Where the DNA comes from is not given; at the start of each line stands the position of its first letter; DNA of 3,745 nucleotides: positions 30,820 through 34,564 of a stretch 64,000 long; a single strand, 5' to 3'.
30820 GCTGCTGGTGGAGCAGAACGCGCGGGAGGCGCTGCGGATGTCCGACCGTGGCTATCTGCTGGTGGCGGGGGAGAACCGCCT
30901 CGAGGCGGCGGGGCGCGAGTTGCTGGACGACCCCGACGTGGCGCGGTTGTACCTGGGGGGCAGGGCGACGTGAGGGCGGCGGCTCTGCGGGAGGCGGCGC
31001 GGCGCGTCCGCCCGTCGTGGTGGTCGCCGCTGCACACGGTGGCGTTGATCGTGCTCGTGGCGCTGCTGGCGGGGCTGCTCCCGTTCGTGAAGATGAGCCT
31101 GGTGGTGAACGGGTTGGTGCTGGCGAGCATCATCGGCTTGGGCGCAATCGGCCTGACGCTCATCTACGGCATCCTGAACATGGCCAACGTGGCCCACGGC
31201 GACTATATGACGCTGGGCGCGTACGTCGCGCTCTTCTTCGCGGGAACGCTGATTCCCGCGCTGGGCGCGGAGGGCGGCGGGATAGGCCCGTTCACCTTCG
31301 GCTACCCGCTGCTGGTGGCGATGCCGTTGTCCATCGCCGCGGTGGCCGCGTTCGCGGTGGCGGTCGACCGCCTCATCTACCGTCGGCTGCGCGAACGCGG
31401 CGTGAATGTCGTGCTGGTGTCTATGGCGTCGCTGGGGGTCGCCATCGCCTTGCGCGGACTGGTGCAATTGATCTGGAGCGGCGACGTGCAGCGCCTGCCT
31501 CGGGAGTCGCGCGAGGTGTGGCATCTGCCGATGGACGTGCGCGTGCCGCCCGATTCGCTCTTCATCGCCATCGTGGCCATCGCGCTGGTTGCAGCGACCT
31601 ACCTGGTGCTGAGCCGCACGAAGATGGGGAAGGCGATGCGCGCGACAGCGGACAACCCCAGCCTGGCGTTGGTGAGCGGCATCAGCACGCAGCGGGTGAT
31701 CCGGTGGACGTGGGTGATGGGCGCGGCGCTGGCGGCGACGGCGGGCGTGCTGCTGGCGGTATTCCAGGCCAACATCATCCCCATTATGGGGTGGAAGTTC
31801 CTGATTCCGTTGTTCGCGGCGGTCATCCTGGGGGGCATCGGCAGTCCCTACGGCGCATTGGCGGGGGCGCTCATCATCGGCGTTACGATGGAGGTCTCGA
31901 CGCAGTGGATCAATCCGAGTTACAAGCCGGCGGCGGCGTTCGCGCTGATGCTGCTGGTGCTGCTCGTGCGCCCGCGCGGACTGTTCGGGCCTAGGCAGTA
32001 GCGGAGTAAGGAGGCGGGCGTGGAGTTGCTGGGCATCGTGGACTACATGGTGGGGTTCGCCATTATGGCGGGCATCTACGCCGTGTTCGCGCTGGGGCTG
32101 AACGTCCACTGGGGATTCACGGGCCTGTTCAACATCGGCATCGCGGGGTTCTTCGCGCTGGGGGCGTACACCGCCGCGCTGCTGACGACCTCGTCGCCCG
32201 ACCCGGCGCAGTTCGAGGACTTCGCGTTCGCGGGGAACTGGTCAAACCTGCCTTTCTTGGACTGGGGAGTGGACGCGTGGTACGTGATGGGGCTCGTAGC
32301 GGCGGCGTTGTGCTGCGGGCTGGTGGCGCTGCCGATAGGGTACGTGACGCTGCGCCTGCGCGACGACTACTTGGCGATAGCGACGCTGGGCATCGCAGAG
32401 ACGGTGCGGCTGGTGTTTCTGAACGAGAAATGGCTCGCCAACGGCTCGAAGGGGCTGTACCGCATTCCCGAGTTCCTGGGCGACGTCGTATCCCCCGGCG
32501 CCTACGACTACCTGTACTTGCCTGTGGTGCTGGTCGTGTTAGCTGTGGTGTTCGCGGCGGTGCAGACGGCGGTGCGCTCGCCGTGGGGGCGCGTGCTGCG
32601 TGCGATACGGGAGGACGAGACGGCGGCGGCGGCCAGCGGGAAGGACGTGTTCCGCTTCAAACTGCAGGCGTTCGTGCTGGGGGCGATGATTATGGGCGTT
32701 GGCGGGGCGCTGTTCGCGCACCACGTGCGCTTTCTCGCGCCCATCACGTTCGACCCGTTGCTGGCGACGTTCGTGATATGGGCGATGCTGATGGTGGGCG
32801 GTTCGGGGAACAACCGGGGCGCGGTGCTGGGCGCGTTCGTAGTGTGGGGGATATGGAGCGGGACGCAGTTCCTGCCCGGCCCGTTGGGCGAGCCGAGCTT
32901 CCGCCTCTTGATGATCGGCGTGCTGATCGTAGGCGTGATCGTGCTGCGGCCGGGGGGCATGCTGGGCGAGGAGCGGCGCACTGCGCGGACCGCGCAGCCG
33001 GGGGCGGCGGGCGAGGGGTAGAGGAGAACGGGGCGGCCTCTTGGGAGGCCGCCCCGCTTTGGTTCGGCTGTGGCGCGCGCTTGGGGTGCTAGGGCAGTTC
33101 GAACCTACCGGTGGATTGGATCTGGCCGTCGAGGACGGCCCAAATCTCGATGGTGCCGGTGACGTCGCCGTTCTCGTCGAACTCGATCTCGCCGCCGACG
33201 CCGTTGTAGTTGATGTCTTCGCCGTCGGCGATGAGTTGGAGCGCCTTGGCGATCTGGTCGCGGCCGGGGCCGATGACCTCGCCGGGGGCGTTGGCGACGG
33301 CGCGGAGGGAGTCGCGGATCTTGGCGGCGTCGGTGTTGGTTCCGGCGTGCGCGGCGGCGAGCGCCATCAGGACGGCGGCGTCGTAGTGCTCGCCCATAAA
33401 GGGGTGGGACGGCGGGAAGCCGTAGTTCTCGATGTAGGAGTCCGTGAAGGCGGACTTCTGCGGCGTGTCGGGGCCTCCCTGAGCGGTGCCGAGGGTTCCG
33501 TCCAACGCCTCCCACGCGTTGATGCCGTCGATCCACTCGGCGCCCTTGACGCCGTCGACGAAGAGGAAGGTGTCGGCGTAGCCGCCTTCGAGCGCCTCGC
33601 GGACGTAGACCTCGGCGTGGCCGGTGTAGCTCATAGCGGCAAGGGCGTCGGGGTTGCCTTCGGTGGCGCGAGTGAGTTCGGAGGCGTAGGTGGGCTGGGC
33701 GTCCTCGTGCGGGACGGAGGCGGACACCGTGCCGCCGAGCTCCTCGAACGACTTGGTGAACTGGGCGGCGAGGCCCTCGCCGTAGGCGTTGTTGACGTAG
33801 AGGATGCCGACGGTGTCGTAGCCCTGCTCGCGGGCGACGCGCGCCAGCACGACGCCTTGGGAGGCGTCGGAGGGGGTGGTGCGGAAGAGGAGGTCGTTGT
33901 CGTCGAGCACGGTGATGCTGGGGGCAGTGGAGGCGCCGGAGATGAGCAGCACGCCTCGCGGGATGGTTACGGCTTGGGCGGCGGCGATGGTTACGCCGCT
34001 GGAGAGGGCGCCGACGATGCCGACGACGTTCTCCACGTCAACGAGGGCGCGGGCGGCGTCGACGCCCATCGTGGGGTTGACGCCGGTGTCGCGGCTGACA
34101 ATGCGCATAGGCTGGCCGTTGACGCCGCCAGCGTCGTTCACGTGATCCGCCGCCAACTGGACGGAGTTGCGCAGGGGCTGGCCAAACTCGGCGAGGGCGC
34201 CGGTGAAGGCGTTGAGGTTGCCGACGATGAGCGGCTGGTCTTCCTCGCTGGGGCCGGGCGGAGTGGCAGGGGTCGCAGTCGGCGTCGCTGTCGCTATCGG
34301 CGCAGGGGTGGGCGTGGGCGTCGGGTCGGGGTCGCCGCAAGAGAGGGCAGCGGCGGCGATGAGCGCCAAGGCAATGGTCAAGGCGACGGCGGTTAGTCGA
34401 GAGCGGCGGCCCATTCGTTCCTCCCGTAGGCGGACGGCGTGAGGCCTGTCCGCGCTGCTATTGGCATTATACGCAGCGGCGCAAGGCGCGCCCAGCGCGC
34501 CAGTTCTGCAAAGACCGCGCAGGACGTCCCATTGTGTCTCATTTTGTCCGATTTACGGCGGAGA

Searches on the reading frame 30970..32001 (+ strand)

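Call 47: search_protein_families(library=pfam, max_evalue=0.00001, proteins=[window:30970-32001:+])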
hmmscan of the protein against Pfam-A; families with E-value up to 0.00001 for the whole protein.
window:30970-32001:+ (343 aa): 1 family
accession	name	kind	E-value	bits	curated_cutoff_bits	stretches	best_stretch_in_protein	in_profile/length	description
PF02653.21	BPD_transp_2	-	6e-45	153.9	26.8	1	45-331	2-269/269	Branched-chain amino acid transport system / permease component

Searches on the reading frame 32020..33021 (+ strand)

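Call 47: search_protein_families(library=pfam, max_evalue=0.00001, proteins=[window:32020-33021:+])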
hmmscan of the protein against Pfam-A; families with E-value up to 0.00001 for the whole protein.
window:32020-33021:+ (333 aa): 1 family
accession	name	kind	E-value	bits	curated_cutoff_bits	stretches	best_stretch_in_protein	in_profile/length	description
PF02653.21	BPD_transp_2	-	1.3e-43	149.5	26.8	1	10-306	2-268/269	Branched-chain amino acid transport system / permease component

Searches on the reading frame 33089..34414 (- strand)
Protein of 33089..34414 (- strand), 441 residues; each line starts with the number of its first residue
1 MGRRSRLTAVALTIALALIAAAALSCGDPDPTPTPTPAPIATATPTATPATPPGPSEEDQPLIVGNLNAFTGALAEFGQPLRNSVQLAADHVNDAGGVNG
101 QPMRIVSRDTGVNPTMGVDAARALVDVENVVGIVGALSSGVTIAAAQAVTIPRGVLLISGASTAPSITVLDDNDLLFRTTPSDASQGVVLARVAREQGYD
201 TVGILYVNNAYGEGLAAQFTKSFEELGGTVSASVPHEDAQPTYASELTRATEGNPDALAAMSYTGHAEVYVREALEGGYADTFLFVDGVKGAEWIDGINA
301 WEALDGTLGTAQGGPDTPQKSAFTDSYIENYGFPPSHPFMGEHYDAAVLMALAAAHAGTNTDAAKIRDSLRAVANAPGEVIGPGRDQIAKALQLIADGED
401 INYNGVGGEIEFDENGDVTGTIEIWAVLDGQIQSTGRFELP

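Call 47: search_protein_families(library=pfam, max_evalue=0.00001, proteins=[window:33089-34414:-])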
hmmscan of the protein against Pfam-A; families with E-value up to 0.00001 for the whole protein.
window:33089-34414:- (441 aa): 3 families
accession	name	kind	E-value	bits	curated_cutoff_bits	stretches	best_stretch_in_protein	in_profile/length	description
PF13458.12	Peripla_BP_6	-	7.2e-51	174.3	31.7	1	64-383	4-319/343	Periplasmic binding protein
PF01094.35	ANF_receptor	-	8.4e-40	137.3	25.4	1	83-427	4-350/353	Receptor family ligand binding region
PF13433.12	Peripla_BP_5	-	2.3e-09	37.3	27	1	64-139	3-78/363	Periplasmic binding protein domain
